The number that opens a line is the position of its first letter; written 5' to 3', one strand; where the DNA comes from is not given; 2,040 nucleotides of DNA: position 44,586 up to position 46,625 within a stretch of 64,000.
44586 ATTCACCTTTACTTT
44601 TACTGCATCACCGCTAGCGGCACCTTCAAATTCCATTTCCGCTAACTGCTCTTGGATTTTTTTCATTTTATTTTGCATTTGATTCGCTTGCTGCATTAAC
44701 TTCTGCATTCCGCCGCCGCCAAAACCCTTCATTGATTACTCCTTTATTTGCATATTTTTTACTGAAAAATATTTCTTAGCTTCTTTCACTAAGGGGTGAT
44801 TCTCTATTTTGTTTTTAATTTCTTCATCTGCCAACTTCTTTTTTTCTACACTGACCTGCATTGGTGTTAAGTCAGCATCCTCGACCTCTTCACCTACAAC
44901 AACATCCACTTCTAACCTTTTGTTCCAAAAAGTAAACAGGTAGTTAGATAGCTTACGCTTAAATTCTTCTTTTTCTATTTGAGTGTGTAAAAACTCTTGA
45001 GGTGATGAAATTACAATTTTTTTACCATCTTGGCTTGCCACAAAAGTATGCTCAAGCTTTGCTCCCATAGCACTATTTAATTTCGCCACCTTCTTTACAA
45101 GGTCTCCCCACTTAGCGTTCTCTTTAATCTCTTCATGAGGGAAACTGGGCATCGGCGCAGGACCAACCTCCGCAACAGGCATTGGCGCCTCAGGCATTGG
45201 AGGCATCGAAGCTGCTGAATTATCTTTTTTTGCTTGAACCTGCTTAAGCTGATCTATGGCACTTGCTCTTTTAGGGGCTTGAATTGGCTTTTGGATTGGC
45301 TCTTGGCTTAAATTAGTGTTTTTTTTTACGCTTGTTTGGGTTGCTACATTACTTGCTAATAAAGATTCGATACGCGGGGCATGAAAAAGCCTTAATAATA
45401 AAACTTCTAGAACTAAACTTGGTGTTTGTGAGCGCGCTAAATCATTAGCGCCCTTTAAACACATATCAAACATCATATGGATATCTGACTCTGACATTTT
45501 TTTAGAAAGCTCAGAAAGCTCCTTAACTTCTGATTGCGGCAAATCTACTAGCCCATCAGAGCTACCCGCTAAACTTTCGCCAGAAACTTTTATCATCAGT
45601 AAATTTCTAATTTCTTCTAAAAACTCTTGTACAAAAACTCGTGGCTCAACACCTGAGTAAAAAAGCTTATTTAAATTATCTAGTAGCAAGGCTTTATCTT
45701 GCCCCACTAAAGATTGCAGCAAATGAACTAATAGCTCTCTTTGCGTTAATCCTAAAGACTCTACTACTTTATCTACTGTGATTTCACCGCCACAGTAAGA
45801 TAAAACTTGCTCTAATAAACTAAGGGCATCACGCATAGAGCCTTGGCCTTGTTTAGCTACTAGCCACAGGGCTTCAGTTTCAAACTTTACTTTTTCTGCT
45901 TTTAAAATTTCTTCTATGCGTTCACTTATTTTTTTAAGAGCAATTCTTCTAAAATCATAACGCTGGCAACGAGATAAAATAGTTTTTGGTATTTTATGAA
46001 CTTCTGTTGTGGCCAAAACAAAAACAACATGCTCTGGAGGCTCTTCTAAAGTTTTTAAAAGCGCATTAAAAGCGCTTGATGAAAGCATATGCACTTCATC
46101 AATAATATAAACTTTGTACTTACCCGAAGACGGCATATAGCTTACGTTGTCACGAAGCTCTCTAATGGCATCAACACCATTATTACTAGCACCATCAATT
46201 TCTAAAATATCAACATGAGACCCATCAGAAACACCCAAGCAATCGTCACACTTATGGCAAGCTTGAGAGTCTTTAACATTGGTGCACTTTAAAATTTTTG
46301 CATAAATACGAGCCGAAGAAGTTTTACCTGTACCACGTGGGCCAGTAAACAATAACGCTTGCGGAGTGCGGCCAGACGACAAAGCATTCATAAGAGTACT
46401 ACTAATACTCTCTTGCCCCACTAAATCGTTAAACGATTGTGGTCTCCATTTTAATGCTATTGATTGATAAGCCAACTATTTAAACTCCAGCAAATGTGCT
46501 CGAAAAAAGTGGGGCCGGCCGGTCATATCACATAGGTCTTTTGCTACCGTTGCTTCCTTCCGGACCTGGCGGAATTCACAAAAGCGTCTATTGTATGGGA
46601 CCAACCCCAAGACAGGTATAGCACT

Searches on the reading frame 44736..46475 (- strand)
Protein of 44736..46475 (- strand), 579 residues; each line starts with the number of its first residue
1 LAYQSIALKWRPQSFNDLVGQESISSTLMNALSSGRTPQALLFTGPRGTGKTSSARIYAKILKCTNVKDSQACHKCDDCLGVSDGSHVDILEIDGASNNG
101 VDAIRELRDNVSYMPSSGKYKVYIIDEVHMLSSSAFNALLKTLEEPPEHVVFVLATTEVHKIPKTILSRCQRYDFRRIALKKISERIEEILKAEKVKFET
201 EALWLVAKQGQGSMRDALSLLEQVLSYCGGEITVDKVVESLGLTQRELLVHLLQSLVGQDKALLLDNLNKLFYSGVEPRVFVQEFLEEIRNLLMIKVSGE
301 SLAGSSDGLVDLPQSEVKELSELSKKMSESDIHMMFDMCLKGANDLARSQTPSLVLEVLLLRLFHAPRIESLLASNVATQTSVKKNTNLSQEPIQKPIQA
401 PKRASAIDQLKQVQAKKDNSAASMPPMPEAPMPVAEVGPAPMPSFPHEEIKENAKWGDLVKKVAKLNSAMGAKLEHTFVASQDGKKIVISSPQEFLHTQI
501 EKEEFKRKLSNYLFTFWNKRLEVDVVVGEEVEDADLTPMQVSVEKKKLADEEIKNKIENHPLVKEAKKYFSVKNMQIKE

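Call 77: search_protein_families(library=ncbifam, proteins=[window:44736-46475:-], max_evalue=0.00001)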
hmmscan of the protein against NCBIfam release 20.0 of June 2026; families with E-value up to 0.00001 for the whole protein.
window:44736-46475:- (579 aa): 79 families (the best 25 are shown)
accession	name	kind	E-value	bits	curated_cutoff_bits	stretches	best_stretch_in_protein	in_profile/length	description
NF011526.0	PRK14965.1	equivalog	9.4e-160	533.2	670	1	1-578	1-574/578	DNA polymerase III subunits gamma and tau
NF004046.1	PRK05563.1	equivalog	1.8e-150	502.5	400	1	3-576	2-566/567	DNA polymerase III subunit gamma/tau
TIGR02397.1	dnaX_nterm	equivalog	7.7e-135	449.7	250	1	3-363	1-354/355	DNA polymerase III subunit gamma/tau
NF005942.0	PRK07994.1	equivalog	7.3e-129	431.7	613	1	1-429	1-422/655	DNA polymerase III subunit gamma/tau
NF011510.0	PRK14948.1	equivalog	1.1e-128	430.7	593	1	1-568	3-557/640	DNA polymerase III subunit gamma/tau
NF011512.0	PRK14950.1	equivalog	9.4e-128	427.9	593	1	1-578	1-581/585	DNA polymerase III subunits gamma and tau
NF006585.0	PRK09111.1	equivalog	1.4e-127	426.9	604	1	2-571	26-581/616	DNA polymerase III subunit gamma/tau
NF005173.0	PRK06647.1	equivalog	1.7e-107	360.6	623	1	1-364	1-357/568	DNA polymerase III subunits gamma and tau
NF011531.0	PRK14971.1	equivalog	4.8e-107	359.3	685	1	6-559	7-547/614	DNA polymerase III subunit gamma/tau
NF004962.0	PRK06305.1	equivalog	1e-106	357.9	559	1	2-409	3-401/465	DNA polymerase III subunits gamma and tau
NF005846.3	PRK07764.1-6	equivalog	1.2e-105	355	625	1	9-364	5-360/628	DNA polymerase III subunit gamma and tau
NF011514.0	PRK14953.1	equivalog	4.6e-105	352.3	536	1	1-299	1-299/488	DNA polymerase III subunits gamma and tau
NF006280.0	PRK08451.1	equivalog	5.3e-105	352.2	572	1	4-288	2-284/535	DNA polymerase III subunit gamma/tau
NF011523.0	PRK14962.1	equivalog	2.1e-104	349.9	576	1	8-540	6-463/474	DNA polymerase III subunits gamma and tau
NF004549.0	PRK05896.1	equivalog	1.1e-103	348.2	578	1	8-295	8-295/642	DNA polymerase III subunits gamma and tau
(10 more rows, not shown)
